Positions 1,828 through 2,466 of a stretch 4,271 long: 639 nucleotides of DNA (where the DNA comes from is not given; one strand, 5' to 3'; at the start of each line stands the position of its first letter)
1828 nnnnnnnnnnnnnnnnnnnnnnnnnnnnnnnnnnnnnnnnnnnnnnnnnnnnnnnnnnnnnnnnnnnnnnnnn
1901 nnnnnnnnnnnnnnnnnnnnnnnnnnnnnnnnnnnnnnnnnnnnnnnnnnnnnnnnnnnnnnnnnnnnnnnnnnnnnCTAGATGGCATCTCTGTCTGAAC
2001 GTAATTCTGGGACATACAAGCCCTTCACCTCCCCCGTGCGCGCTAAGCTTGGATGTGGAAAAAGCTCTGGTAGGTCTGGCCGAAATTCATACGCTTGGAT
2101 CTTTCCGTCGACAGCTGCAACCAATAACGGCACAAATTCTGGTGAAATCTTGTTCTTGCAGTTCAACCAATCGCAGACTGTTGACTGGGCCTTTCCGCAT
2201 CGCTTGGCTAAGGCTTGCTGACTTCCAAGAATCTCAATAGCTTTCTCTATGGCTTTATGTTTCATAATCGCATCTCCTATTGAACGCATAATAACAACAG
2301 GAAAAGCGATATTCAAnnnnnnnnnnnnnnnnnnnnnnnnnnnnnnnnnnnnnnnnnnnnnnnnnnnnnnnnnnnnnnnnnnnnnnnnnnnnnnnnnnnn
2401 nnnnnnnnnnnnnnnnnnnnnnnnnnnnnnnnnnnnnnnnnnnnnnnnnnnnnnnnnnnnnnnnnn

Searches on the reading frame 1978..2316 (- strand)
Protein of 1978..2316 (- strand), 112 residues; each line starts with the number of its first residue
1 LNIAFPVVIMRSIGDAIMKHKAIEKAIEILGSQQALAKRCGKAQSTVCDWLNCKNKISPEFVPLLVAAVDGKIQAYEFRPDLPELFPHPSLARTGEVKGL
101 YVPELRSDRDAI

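Call 4: search_protein_families(library=pfam, proteins=[window:1978-2316:-], max_evalue=0.01)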
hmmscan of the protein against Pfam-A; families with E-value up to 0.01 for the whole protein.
window:1978-2316:- (112 aa): 2 families
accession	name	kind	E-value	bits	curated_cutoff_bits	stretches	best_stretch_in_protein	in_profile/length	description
PF15943.11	YdaS_toxin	-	1.6e-14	53.9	30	1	23-82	1-60/65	Bacterial toxin YdaS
PF13384.12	HTH_23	-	0.0091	16.2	24.6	0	20-53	8-40/50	Homeodomain-like domain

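Call 45: search_protein_families(library=phrogs, proteins=[window:1981-2265:-], max_evalue=0.001)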
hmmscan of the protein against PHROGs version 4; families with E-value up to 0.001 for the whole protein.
window:1981-2265:- (95 aa): 1 family
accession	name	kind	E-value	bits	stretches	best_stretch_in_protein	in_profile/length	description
phrog_35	-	transcription regulation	1.2e-22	81.9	1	1-76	73-147/181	transcriptional repressor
